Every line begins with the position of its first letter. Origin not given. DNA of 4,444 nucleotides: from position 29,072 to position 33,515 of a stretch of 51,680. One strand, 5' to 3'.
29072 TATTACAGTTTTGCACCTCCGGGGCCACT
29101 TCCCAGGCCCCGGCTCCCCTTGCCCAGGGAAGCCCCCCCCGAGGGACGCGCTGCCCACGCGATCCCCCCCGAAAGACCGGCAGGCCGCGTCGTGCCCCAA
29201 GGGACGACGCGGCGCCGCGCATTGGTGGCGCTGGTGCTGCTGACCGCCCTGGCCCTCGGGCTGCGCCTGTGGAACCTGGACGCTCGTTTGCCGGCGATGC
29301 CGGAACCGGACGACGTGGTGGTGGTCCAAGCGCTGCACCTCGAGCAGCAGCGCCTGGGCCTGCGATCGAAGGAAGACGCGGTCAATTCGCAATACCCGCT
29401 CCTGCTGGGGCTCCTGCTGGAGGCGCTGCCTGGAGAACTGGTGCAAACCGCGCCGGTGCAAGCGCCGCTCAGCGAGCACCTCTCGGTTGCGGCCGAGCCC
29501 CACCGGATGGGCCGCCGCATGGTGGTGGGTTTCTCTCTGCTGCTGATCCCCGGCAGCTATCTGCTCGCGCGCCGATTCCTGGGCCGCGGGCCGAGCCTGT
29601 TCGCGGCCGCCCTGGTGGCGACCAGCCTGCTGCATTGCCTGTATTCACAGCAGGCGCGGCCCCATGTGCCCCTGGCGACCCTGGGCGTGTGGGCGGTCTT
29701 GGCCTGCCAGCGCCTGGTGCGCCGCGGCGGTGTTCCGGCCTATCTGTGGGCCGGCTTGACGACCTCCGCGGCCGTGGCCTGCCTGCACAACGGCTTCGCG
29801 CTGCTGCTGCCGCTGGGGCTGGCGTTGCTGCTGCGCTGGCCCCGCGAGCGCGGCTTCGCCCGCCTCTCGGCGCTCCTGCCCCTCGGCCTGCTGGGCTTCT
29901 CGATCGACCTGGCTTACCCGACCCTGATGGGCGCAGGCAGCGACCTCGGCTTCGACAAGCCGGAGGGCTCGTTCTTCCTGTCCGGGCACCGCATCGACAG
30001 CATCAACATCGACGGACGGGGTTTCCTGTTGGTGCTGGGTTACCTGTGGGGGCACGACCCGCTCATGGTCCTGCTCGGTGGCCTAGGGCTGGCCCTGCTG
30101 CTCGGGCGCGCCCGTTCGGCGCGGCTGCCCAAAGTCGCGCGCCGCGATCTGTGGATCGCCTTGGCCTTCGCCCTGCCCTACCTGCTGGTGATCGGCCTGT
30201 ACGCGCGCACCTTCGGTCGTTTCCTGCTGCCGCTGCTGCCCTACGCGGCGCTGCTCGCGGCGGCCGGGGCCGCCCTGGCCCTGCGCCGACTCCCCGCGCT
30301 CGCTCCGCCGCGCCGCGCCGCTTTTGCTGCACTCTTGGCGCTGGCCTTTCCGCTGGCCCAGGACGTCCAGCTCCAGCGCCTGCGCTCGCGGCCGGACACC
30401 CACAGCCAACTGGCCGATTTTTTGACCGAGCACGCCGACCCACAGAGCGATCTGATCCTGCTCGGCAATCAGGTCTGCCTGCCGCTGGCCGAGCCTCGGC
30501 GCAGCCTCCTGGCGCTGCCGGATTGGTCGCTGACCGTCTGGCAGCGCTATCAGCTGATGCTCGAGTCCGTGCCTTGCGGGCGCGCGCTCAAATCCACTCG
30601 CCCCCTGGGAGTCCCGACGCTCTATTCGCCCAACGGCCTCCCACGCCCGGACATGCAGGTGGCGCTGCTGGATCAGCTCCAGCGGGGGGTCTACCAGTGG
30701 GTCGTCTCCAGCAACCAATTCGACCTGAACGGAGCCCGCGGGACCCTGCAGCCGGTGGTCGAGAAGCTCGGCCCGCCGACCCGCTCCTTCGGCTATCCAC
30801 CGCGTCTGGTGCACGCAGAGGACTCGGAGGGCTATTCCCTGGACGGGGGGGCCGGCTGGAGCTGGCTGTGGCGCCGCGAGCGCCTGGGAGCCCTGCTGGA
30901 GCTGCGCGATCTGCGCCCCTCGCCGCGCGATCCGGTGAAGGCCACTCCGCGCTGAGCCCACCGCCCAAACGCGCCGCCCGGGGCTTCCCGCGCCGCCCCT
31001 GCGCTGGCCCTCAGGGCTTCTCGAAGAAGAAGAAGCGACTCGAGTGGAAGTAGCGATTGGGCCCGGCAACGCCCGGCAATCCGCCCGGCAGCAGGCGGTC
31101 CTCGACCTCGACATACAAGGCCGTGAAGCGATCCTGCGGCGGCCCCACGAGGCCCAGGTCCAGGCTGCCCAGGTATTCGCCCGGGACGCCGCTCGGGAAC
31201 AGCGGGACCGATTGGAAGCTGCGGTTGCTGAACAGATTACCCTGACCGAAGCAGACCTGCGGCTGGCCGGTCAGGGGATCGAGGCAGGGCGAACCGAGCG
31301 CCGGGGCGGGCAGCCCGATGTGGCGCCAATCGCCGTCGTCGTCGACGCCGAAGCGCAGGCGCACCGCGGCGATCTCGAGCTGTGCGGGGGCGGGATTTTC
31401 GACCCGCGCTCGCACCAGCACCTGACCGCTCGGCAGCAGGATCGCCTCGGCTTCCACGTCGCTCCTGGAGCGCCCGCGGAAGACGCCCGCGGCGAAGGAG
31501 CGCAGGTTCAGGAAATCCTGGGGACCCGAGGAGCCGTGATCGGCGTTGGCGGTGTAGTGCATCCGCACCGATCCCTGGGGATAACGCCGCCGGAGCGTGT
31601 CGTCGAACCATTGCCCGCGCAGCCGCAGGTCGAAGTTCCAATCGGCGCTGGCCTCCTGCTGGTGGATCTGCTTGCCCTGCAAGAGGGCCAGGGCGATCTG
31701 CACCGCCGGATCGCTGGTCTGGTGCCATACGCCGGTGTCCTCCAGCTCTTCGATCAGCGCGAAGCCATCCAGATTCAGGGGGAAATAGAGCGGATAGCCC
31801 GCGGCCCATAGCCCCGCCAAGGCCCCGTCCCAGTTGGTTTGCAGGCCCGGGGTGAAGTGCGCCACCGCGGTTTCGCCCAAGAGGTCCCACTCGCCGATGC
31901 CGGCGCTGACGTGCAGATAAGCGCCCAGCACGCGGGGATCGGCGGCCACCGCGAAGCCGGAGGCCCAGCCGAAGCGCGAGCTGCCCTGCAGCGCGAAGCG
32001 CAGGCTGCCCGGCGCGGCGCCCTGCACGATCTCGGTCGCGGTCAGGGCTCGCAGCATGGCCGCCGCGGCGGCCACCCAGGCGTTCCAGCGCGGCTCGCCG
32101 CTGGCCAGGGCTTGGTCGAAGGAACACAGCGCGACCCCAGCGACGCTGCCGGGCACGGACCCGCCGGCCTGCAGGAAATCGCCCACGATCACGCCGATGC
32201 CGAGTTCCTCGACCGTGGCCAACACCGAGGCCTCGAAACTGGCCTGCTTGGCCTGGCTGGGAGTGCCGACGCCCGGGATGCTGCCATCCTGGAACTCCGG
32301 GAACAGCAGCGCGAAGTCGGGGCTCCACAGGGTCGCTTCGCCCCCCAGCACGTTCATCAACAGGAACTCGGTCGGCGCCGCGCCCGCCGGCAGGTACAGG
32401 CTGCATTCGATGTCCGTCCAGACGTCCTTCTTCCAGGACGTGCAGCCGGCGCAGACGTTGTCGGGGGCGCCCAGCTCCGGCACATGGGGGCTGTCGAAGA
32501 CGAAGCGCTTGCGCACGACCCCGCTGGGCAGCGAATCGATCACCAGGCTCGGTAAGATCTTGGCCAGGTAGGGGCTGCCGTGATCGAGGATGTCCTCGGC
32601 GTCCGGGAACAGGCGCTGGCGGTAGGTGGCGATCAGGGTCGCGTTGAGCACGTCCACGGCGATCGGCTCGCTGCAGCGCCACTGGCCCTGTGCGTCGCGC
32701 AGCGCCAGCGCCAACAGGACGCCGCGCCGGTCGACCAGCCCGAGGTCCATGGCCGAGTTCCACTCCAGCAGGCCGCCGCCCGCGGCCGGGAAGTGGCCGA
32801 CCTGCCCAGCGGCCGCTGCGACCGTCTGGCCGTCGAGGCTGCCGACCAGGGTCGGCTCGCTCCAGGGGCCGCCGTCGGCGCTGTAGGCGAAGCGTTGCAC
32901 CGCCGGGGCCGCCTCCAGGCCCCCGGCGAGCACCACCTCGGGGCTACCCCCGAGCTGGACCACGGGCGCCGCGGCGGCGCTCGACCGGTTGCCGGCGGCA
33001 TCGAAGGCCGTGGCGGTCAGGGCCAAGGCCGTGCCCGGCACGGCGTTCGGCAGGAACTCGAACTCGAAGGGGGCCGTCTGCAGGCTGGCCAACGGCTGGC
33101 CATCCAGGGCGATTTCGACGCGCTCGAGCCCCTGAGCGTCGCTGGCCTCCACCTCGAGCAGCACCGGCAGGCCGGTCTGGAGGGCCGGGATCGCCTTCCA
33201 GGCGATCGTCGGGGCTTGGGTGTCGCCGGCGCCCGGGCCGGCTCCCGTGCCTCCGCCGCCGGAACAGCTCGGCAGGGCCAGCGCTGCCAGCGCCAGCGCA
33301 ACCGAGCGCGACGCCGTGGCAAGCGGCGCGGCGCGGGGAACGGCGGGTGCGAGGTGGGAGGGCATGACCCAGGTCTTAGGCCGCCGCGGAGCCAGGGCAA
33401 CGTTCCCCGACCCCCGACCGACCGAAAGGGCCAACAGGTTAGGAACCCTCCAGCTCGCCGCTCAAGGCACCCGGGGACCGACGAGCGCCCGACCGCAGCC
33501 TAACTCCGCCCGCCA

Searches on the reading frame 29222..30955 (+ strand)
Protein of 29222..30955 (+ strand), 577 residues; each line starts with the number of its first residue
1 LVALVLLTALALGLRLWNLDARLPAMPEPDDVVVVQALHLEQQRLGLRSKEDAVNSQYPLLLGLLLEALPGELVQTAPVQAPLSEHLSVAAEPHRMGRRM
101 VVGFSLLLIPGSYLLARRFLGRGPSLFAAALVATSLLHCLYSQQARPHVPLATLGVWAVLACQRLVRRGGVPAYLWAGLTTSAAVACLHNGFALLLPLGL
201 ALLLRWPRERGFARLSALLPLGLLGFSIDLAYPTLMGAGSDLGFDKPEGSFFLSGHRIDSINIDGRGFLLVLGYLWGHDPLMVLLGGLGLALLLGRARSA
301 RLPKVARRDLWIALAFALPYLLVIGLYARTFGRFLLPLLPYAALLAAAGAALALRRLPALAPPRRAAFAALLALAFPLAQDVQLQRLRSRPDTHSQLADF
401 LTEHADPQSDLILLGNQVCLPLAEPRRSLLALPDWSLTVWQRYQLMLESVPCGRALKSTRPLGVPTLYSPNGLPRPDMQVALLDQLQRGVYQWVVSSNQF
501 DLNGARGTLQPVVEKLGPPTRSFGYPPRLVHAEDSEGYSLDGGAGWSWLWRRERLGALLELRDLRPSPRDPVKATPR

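Call 27: search_protein_families(library=pfam, proteins=[window:29222-30955:+], max_evalue=0.01)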
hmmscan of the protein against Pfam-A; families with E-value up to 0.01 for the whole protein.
window:29222-30955:+ (577 aa): 1 family
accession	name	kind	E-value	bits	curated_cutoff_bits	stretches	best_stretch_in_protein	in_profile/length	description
PF13231.12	PMT_2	-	5.8e-06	27.1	26.1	1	106-226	33-151/160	Dolichyl-phosphate-mannose-protein mannosyltransferase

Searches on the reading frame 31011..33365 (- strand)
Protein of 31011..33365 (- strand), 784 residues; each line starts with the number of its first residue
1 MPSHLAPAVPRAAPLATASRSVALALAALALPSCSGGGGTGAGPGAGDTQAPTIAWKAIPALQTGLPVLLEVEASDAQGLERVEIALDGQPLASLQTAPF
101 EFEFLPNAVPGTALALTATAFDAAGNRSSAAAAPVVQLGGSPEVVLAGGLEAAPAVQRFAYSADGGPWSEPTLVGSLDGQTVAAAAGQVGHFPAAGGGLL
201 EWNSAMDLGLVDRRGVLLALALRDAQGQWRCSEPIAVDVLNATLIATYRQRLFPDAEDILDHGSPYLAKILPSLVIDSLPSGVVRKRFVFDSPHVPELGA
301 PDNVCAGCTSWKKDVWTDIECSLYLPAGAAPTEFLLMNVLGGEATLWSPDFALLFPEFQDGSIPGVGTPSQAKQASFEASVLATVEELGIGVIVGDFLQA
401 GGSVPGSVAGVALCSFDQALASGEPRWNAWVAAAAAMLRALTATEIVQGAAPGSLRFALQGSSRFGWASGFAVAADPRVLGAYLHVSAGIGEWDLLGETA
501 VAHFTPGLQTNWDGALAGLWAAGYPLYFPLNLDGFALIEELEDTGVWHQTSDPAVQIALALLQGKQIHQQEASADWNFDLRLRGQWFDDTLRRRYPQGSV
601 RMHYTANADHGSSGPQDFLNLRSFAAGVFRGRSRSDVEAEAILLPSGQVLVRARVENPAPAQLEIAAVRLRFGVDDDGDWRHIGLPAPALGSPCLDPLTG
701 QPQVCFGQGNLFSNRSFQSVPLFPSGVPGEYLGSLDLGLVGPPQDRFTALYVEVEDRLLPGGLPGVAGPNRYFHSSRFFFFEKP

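Call 27: search_protein_families(library=pfam, proteins=[window:31011-33365:-], max_evalue=0.01)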
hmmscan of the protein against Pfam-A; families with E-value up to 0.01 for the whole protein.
window:31011-33365:- (784 aa): 1 family
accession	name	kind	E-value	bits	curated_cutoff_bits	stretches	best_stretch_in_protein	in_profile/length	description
PF17957.7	Big_7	-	4e-06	27.8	24.1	1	64-117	16-69/70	Bacterial Ig domain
